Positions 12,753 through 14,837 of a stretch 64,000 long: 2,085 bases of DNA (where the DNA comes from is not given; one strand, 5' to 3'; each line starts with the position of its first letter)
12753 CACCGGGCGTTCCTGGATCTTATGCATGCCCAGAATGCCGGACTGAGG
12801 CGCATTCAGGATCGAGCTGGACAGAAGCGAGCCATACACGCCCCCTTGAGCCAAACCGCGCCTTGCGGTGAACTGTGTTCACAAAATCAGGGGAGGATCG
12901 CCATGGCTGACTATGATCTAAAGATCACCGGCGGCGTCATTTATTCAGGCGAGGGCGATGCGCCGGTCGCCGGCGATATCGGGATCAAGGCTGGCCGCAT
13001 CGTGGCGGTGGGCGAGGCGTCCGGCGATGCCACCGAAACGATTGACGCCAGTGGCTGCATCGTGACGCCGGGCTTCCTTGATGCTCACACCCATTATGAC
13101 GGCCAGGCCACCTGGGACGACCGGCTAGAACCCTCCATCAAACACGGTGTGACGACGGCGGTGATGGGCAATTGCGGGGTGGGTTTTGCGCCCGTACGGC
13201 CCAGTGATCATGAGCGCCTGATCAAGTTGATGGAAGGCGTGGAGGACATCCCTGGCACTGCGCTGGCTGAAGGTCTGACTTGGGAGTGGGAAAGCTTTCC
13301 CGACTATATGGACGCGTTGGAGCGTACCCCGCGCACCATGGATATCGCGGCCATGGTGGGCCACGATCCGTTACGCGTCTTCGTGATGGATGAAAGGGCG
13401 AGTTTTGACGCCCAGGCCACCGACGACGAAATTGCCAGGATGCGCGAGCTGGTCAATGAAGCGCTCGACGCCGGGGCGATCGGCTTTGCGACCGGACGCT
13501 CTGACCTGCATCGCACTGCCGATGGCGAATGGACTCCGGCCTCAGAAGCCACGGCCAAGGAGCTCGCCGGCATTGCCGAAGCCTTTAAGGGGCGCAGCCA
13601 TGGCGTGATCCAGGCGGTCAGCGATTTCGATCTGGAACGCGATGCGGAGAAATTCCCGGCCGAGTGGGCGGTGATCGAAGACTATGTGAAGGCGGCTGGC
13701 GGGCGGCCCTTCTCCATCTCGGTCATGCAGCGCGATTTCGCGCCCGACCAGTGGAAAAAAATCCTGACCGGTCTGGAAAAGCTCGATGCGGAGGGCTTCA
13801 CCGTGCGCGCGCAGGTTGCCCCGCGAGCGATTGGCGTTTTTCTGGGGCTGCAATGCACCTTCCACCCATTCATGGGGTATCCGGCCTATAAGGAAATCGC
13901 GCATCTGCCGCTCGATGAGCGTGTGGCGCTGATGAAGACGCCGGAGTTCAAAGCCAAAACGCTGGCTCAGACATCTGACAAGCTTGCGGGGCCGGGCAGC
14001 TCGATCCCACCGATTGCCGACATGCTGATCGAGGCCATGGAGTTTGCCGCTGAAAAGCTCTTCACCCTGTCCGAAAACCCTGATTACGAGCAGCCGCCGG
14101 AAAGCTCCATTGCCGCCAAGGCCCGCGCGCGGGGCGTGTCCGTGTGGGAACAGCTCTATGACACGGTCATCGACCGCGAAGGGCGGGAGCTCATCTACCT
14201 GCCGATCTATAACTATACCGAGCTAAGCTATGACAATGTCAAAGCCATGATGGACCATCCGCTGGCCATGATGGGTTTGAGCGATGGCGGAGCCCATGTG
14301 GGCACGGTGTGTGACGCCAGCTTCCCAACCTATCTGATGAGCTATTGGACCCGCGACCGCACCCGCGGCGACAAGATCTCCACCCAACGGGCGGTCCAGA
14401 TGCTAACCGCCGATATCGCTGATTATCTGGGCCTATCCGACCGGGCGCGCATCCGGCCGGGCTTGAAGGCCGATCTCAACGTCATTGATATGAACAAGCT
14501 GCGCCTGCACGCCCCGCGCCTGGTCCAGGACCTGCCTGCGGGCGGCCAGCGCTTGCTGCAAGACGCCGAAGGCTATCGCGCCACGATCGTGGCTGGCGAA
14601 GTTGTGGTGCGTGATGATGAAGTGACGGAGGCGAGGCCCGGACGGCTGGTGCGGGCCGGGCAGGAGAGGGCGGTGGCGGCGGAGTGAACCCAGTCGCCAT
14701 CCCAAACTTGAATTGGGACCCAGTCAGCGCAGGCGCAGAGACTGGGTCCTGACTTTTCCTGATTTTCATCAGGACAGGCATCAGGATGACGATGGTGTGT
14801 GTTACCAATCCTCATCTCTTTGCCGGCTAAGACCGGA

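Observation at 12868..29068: Candidate undescribed regulon: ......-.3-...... palindrome upstream of three separate catabolic units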

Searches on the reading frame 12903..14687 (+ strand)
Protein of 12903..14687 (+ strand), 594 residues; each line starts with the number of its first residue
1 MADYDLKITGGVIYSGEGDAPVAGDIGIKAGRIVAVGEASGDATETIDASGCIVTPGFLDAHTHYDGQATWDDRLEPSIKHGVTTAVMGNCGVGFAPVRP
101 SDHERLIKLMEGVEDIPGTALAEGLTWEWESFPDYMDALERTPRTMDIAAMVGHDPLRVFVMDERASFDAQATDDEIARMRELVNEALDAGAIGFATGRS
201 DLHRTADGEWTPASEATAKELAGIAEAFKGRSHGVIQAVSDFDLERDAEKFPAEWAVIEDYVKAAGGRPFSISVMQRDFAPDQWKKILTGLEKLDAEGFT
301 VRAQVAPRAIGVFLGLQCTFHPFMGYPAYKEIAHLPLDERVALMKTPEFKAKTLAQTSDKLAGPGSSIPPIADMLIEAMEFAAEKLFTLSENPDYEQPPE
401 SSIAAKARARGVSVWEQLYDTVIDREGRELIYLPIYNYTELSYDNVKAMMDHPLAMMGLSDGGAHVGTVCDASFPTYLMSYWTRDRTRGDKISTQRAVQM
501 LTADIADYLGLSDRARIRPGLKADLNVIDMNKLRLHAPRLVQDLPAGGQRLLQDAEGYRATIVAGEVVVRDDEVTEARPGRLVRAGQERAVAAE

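Call 9: search_protein_families(library=pfam, proteins=[window:12903-14687:+])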
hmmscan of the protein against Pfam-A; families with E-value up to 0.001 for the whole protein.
window:12903-14687:+ (594 aa): 2 families
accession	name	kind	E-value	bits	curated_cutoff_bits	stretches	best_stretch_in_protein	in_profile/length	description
PF07969.17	Amidohydro_3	-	1.8e-48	166.7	29.7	1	45-569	1-472/472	Amidohydrolase family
PF01979.26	Amidohydro_1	-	3e-09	37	25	1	461-539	241-325/345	Amidohydrolase family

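Call 30: search_protein_families(library=ncbifam, proteins=[window:12903-14687:+], max_evalue=0.00001)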
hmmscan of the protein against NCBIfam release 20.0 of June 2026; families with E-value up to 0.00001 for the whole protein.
window:12903-14687:+ (594 aa): 46 families (the best 25 are shown)
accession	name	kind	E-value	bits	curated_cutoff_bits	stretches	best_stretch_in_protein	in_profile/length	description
NF006560.0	PRK09061.1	subfamily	4.8e-21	74.6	340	1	2-98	24-114/517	amidohydrolase family protein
NF006559.0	PRK09060.1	equivalog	2.5e-17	62.3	482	1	3-90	4-87/444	dihydroorotase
NF006689.0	PRK09237.1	equivalog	3.8e-14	52.1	371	1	4-92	3-96/383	amidohydrolase/deacetylase family metallohydrolase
NF004839.0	PRK06189.1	equivalog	8.6e-13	47.7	631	1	4-71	3-71/451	allantoinase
NF009941.0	PRK13404.1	subfamily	2.5e-12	46.2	647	1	2-89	2-87/478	dihydropyrimidinase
TIGR03178.1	allantoinase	equivalog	4.8e-12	45.4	357.85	1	9-66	5-61/441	allantoinase AllB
NF006056.0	PRK08204.1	subfamily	1.1e-11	44.2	391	1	23-65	24-67/449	hypothetical protein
NF005960.0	PRK08044.1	equivalog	1.7e-11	43.5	688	1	23-73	20-72/453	allantoinase AllB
TIGR03121.1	one_C_dehyd_A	equivalog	1.9e-11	42.9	392.75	1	7-68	3-65/556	formylmethanofuran dehydrogenase subunit A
NF006055.0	PRK08203.1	equivalog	3.8e-11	42.2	532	0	482-588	344-445/455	8-oxoguanine deaminase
TIGR00857.1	pyrC_multi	subfamily_domain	9e-11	41.4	279.05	0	22-90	4-70/412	dihydroorotase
TIGR02318.1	phosphono_phnM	equivalog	1.5e-10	40.6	390.55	0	490-532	318-360/376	phosphonate metabolism protein PhnM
NF009059.0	PRK12393.1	equivalog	1.6e-10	40.3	543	0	16-64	21-70/460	amidohydrolase family protein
NF009060.0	PRK12394.1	equivalog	4.2e-10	38.9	442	1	4-88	3-90/381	metallo-dependent hydrolase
NF006681.0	PRK09229.1-2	equivalog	9.2e-10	37.8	362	1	486-581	345-439/451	formimidoylglutamate deiminase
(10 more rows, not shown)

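Call 42: find_related_loci(query=window:12903-14687:+, collection=metagenome_contigs, flank=10000)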
Query window:12903-14687:+ (594 aa) in metagenome_contigs; peptide patterns used: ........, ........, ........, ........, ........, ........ (x = any residue, [..] = any of these).
600 stretches matched a pattern (row limit reached: there are more); 593 encode a relative of the query (tblastn E <= 1e-3); the best 80 are kept; 80 distinct loci.
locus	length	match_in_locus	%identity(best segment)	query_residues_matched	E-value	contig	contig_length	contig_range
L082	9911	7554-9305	68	4-587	0e+0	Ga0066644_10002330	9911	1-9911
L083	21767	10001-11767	66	4-594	0e+0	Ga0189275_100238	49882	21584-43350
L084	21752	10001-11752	64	4-587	0e+0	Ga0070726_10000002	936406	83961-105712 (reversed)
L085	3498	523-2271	60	1-584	0e+0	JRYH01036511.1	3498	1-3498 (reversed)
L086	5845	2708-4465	58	3-587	0e+0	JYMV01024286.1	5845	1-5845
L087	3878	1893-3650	58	3-587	0e+0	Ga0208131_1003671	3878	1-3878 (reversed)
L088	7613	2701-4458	58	3-587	0e+0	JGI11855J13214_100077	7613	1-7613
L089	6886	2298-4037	59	3-587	0e+0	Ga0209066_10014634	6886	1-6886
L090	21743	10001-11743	52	5-587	0e+0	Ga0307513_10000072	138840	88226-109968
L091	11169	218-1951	52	5-584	0e+0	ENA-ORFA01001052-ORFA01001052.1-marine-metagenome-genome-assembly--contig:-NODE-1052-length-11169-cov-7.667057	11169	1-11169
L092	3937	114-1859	53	5-588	0e+0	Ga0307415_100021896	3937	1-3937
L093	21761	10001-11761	50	5-586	0e+0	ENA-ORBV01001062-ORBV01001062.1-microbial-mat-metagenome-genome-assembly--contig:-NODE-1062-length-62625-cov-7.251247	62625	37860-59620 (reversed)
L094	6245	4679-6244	54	5-528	0e+0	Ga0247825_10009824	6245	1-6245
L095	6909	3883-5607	48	1-593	0e+0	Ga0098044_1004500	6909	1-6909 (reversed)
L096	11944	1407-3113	48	1-587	9e-180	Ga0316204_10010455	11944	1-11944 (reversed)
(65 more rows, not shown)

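Call 50: find_homologous_proteins(query=L083:8298-8762:-, max_evalue=1e-10)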
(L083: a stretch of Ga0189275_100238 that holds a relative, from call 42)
Query L083:8298-8762:- (154 aa): 569 proteins with E <= 1e-10 among 651 candidates; the best 120 are listed.
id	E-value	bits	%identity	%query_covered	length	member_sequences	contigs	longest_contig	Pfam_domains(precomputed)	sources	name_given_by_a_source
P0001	2.8e-97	340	99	100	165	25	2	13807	PF01638.24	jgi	-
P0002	1.5e-90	319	92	100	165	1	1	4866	PF01638.24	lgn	-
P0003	4.8e-86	304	89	100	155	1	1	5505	PF01638.24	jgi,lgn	jgi:DNA-binding HxlR family transcriptional regulator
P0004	1.7e-85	302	86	100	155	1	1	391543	PF01638.24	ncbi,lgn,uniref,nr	ncbi:winged helix-turn-helix transcriptional regulator [Maricaulis parjimensis]|uniref:winged helix-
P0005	3.1e-85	301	87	100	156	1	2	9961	PF01638.24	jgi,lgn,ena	-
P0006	5.3e-85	301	87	100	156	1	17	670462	PF01638.24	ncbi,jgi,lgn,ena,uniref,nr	ncbi:MAG: helix-turn-helix transcriptional regulator [Alphaproteobacteria bacterium]|jgi:DNA-binding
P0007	5.4e-85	301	87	100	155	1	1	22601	PF01638.24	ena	-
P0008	6.1e-85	300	88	100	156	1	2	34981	PF01638.24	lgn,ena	-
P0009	9.5e-85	300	86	100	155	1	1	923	PF01638.24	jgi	jgi:DNA-binding HxlR family transcriptional regulator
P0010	1.3e-84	299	86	100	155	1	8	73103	PF01638.24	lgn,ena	-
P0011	1.9e-84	299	86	100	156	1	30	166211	PF01638.24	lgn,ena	-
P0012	2.4e-84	298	86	100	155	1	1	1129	PF01638.24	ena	-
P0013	1.3e-83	296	86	100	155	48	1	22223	PF01638.24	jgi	jgi:DNA-binding HxlR family transcriptional regulator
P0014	1.8e-83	296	86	100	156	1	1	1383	PF01638.24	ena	-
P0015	5.3e-83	294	84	100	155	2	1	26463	PF01638.24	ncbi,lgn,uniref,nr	ncbi:helix-turn-helix domain-containing protein [Maricaulis sp.]|uniref:winged helix-turn-helix tran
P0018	1.2e-80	286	84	100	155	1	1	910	PF01638.24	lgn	-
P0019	7.5e-80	284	85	96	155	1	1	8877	PF01638.24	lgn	-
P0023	1.1e-78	280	82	100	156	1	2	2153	PF01638.24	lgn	-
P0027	5.2e-77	275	83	95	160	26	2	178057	PF01638.24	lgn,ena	-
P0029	8.0e-77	274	80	99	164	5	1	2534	PF01638.24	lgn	-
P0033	1.7e-74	266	79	95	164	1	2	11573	PF01638.24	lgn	-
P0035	2.4e-74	266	78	99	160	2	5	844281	PF01638.24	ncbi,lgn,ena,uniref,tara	ncbi:helix-turn-helix domain-containing protein [uncultured Maricaulis sp.]|uniref:winged helix-turn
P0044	5.6e-73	262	78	96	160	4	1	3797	PF01638.24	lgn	-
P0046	1.5e-72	260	79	93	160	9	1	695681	PF01638.24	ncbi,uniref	ncbi:winged helix-turn-helix transcriptional regulator [Maricaulis salignorans]|uniref:winged helix-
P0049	7.4e-72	258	78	95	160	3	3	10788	PF01638.24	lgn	-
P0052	2.1e-71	256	78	95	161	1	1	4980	PF01638.24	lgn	-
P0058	6.8e-59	216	64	97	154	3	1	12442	PF01638.24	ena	-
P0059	3.9e-56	207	70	88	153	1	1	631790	PF01638.24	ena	-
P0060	2.7e-50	188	59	92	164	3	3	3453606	PF01638.24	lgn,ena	-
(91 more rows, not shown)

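Call 51: find_encoding_contigs(protein=P0006, flank=10000, max_places=3)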
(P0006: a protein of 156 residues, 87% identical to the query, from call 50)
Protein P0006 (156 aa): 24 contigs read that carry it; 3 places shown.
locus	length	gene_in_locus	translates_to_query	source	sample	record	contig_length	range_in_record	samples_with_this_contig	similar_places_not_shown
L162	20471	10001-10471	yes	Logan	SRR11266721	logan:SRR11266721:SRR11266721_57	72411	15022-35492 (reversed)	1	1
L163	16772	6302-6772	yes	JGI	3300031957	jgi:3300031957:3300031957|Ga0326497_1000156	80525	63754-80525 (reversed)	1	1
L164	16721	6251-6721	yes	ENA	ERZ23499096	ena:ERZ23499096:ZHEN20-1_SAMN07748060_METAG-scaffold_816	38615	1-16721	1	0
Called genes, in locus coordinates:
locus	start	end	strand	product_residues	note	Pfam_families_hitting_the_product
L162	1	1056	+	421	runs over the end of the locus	PF00144:Beta-lactamase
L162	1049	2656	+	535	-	PF00732:GMC_oxred_N, PF00890:FAD_binding_2 (faint), PF05199:GMC_oxred_C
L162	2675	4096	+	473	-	PF00171:Aldedh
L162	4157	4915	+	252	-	PF00106:adh_short, PF13561:adh_short_C2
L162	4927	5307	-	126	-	-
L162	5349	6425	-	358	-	PF01595:CNNM, PF00571:CBS (weak)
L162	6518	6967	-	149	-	PF04828:GFA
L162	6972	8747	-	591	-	PF01979:Amidohydro_1 (faint), PF07969:Amidohydro_3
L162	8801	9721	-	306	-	PF01758:SBF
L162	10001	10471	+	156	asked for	PF01638:HxlR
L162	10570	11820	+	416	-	PF22842:Pel9A-like_beta_helix (weak), PF13229:Beta_helix, PF05048:NosD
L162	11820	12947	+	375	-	-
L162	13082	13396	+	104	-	-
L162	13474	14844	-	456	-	PF04389:Peptidase_M28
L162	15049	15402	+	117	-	PF05656:DUF805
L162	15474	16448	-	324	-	PF08240:ADH_N, PF00107:ADH_zinc_N, PF13602:ADH_zinc_N_2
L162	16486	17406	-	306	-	PF00106:adh_short, PF08659:KR, PF13561:adh_short_C2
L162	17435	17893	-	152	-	PF01575:MaoC_dehydratas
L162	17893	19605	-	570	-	PF00501:AMP-binding, PF13193:AMP-binding_C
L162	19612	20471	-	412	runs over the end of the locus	PF02771:Acyl-CoA_dh_N, PF02770:Acyl-CoA_dh_M, PF00441:Acyl-CoA_dh_1, PF08028:Acyl-CoA_dh_2 (weak)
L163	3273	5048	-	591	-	PF01979:Amidohydro_1 (faint), PF07969:Amidohydro_3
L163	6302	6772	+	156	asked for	PF01638:HxlR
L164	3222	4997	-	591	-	PF01979:Amidohydro_1 (faint), PF07969:Amidohydro_3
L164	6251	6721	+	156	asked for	PF01638:HxlR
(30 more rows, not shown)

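Call 52: find_encoding_contigs(protein=P0046, flank=10000, max_places=2)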
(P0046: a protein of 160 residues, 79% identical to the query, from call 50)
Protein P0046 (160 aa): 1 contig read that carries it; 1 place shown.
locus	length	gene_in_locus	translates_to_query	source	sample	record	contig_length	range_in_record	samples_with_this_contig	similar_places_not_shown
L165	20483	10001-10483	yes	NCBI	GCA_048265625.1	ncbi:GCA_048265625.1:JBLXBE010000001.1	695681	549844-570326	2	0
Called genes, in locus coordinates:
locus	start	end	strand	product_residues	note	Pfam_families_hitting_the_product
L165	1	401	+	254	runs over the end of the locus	PF11563:Protoglobin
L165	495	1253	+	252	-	PF00106:adh_short, PF13561:adh_short_C2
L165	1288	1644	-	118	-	PF01817:CM_2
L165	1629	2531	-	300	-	PF01136:Peptidase_U32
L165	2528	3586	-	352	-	PF01136:Peptidase_U32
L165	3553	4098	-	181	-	PF02036:SCP2 (weak)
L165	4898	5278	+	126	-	-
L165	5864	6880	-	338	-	-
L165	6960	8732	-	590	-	PF01979:Amidohydro_1 (faint), PF07969:Amidohydro_3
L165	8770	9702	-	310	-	PF13593:SBF_like, PF01758:SBF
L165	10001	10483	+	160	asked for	PF01638:HxlR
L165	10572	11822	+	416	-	PF22842:Pel9A-like_beta_helix (weak), PF05048:NosD, PF13229:Beta_helix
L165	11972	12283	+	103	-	-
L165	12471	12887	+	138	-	PF01741:MscL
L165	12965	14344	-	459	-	PF04389:Peptidase_M28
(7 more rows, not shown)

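Call 54: find_encoding_contigs(protein=P0060, flank=10000, max_places=2)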
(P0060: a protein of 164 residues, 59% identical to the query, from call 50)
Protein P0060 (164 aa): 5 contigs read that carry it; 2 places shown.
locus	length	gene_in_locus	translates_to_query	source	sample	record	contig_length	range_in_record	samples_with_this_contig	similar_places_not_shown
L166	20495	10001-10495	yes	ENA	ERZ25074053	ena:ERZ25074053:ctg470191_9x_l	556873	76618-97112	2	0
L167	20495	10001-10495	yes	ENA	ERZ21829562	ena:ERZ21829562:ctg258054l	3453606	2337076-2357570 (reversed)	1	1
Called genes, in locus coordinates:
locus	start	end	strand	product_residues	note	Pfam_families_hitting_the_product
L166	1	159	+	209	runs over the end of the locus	PF13551:HTH_29, PF13565:HTH_32, PF13592:HTH_33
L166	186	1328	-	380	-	PF00872:Transposase_mut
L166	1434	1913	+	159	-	PF13358:DDE_3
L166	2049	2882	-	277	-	-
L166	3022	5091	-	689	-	PF00753:Lactamase_B, PF14863:Alkyl_sulf_dimr, PF14864:Alkyl_sulf_C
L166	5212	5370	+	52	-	-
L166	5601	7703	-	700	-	PF05378:Hydant_A_N, PF01968:Hydantoinase_A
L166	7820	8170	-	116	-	PF13366:PDDEXK_3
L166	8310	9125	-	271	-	PF00378:ECH_1, PF16113:ECH_2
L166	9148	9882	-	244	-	PF00106:adh_short, PF13561:adh_short_C2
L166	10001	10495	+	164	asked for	PF01638:HxlR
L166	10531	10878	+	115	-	PF00106:adh_short, PF13561:adh_short_C2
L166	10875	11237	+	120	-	-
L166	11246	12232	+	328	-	PF00005:ABC_tran, PF02463:SMC_N (faint), PF13304:AAA_21 (weak), PF08352:oligo_HPY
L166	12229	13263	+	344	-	PF00005:ABC_tran, PF08352:oligo_HPY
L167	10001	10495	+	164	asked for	PF01638:HxlR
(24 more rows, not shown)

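Call 55: find_encoding_contigs(protein=P0059, flank=10000, max_places=2)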
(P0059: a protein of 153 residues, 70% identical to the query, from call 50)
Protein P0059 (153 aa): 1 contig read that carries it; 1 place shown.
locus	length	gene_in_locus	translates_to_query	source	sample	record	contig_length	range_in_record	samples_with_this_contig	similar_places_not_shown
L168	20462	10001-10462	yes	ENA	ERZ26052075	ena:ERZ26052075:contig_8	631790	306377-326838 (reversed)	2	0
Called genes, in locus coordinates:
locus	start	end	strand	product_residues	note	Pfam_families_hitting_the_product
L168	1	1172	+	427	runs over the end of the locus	PF00144:Beta-lactamase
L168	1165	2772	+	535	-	PF00732:GMC_oxred_N, PF00890:FAD_binding_2 (faint), PF05199:GMC_oxred_C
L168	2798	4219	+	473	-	PF00171:Aldedh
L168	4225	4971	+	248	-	PF00106:adh_short, PF13561:adh_short_C2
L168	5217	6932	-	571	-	PF00144:Beta-lactamase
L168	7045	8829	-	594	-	PF01979:Amidohydro_1 (faint), PF07969:Amidohydro_3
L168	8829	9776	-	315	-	PF01758:SBF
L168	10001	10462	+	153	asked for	PF01638:HxlR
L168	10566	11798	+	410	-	PF05048:NosD, PF13229:Beta_helix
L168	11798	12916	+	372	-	-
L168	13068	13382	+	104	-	-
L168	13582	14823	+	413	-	PF01590:GAF, PF13185:GAF_2, PF00512:HisKA, PF02518:HATPase_c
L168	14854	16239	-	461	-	PF04389:Peptidase_M28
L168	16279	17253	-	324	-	PF08240:ADH_N, PF00107:ADH_zinc_N, PF13602:ADH_zinc_N_2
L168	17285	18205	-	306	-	PF00106:adh_short, PF08659:KR, PF13561:adh_short_C2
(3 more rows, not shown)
